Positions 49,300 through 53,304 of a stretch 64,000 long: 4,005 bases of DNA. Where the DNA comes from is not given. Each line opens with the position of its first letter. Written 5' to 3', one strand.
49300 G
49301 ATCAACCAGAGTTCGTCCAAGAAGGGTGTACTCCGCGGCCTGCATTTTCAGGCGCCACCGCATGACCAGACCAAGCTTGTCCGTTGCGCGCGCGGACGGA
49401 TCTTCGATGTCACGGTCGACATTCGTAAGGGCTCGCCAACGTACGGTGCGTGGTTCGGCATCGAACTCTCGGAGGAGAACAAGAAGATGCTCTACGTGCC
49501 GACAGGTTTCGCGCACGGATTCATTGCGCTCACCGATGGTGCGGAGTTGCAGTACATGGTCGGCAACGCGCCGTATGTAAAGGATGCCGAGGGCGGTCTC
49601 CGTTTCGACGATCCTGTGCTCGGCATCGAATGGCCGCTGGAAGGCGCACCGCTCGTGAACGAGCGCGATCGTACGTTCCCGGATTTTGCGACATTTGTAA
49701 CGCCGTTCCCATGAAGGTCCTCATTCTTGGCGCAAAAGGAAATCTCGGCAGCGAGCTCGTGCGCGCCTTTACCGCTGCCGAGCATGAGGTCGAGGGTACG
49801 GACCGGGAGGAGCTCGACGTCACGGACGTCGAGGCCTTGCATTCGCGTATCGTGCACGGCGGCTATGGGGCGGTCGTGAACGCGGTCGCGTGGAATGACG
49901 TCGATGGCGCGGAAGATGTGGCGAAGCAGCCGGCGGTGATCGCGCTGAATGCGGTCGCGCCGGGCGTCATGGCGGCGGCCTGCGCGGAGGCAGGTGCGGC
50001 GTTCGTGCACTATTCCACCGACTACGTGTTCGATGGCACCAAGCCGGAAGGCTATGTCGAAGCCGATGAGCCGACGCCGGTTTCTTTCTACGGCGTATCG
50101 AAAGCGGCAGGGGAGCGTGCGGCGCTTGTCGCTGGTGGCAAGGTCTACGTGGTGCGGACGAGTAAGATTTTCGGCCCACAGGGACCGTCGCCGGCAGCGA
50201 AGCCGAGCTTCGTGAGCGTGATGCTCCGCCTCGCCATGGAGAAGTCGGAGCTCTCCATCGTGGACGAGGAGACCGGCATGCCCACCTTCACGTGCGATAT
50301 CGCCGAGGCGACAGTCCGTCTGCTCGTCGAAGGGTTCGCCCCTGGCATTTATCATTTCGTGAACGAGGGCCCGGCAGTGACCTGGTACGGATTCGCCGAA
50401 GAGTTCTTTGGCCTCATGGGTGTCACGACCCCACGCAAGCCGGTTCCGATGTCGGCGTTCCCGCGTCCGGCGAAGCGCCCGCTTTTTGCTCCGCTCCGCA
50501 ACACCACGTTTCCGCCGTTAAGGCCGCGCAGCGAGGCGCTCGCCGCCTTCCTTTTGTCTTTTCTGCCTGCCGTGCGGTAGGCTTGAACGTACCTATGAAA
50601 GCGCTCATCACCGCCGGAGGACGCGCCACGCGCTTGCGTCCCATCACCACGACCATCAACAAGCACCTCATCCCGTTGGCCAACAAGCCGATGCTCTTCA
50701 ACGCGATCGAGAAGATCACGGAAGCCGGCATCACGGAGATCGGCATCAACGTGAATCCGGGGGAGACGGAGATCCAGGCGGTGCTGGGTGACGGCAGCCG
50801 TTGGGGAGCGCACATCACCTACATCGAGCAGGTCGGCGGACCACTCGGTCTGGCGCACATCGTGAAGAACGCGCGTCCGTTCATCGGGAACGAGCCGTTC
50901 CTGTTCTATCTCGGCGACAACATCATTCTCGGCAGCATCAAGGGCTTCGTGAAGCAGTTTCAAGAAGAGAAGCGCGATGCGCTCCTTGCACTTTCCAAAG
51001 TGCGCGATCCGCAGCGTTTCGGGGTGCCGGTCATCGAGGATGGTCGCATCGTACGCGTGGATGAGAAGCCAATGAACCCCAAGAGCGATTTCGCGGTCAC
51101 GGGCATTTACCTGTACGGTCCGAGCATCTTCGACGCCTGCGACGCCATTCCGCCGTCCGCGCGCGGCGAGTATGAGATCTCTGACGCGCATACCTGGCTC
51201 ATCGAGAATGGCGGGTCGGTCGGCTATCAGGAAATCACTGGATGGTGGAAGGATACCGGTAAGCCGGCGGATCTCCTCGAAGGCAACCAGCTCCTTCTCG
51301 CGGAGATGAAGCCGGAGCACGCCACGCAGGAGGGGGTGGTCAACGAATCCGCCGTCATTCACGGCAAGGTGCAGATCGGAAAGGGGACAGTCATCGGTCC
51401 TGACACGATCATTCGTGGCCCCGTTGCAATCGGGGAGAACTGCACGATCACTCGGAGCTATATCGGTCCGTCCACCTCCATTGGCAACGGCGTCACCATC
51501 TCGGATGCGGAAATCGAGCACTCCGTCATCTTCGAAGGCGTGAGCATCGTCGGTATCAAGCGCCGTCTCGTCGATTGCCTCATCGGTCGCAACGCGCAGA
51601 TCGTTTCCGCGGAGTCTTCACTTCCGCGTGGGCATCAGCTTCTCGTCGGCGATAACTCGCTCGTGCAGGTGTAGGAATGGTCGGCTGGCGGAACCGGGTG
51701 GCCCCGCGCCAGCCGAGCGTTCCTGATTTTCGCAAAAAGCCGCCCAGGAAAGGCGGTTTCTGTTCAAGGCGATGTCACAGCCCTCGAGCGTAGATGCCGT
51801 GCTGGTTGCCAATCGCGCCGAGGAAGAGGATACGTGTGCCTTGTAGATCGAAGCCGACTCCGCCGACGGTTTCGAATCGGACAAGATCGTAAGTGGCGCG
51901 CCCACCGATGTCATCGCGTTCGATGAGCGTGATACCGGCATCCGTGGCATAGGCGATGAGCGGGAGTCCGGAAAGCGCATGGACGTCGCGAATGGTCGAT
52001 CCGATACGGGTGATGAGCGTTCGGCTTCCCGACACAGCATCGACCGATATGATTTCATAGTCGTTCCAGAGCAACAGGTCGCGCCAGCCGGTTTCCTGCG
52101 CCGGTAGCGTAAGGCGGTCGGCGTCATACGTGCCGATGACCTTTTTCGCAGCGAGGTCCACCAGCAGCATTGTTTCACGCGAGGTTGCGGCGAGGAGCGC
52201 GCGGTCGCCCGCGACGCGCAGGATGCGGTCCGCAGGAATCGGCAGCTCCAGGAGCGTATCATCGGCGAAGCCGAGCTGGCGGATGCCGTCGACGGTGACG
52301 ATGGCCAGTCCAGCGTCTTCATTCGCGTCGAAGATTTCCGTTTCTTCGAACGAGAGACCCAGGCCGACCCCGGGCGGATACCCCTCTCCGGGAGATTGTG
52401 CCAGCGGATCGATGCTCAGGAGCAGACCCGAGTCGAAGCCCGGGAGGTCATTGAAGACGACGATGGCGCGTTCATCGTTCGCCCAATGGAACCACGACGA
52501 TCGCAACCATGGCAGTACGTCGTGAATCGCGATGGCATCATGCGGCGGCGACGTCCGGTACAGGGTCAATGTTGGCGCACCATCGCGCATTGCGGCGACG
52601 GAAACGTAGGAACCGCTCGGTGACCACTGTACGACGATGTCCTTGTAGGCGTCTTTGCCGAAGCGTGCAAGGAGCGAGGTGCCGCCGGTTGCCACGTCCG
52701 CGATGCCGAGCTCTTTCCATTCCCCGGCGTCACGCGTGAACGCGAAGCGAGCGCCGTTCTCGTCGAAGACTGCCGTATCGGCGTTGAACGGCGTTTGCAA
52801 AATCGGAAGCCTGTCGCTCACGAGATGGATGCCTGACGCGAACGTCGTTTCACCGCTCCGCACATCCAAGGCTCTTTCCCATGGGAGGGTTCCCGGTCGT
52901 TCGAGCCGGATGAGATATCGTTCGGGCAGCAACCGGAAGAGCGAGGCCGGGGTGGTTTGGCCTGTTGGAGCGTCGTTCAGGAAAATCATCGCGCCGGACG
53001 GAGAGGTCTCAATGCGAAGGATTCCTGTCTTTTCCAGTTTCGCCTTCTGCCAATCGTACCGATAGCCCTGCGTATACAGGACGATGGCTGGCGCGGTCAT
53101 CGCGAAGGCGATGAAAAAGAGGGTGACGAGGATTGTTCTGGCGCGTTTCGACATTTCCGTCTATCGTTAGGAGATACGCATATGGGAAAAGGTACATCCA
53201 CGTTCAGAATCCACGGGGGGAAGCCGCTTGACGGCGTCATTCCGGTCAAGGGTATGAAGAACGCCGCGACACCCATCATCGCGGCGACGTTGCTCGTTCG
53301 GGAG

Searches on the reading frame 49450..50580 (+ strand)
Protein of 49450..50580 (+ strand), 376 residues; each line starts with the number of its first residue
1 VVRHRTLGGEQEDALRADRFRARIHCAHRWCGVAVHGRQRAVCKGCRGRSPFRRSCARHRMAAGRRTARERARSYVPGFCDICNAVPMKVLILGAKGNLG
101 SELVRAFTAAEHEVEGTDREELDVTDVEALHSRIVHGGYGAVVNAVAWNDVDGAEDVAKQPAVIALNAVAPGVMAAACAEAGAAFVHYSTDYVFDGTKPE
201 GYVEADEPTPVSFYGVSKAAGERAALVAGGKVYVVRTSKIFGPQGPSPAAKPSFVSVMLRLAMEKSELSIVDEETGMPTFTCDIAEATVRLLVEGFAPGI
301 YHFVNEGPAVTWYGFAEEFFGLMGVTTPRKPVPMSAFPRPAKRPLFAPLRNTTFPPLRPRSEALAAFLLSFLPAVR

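Call 65: search_protein_families(library=pfam, proteins=[window:49450-50580:+], max_evalue=0.001)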
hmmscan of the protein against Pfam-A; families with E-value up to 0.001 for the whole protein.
window:49450-50580:+ (376 aa): 3 families
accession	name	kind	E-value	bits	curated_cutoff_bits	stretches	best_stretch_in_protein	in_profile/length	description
PF04321.23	RmlD_sub_bind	-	4.6e-72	242.9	27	1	88-353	1-262/287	RmlD substrate binding domain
PF01370.27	Epimerase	-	1.2e-17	64.6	20.9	1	90-294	1-227/240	NAD dependent epimerase/dehydratase family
PF16363.11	GDP_Man_Dehyd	-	5.2e-05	23.3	27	0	123-224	60-163/332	GDP-mannose 4,6 dehydratase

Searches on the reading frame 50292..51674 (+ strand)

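Call 65: search_protein_families(library=pfam, proteins=[window:50292-51674:+], max_evalue=0.001)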
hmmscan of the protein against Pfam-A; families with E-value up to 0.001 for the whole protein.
window:50292-51674:+ (460 aa): 4 families
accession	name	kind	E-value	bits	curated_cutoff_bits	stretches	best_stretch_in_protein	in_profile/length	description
PF00483.29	NTP_transferase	-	9.8e-45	153.5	21.2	1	103-336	1-243/245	Nucleotidyl transferase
PF00132.30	Hexapep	-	1.6e-08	34.4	27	1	360-386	2-28/36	Bacterial transferase hexapeptide (six repeats)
PF25084.1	LbH_EIF2B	-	6.2e-08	33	54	1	358-437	8-81/105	EIF2B subunit epsilon LbH domain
PF12804.13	NTP_transf_3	-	1.7e-07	32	27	1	104-233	1-121/160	MobA-like NTP transferase domain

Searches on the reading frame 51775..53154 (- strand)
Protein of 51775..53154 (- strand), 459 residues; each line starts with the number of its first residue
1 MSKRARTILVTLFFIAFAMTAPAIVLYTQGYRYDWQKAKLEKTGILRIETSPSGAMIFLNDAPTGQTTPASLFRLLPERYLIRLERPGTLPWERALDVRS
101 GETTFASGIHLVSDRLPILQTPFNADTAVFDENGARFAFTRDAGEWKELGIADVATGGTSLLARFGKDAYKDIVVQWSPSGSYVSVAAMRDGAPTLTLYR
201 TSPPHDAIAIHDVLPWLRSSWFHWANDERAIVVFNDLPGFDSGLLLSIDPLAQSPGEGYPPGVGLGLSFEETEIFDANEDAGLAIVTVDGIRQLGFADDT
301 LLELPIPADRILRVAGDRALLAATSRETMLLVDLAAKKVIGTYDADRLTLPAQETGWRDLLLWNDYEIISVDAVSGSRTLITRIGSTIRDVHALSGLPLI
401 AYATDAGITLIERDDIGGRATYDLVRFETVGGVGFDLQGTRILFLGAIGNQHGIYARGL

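Call 65: search_protein_families(library=pfam, proteins=[window:51775-53154:-], max_evalue=0.001)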
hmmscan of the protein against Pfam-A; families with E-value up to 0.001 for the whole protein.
window:51775-53154:- (459 aa): 1 family
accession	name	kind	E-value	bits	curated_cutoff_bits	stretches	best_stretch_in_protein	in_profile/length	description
PF08308.17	PEGA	-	6.8e-08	32.7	20.8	1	44-104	2-61/71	PEGA domain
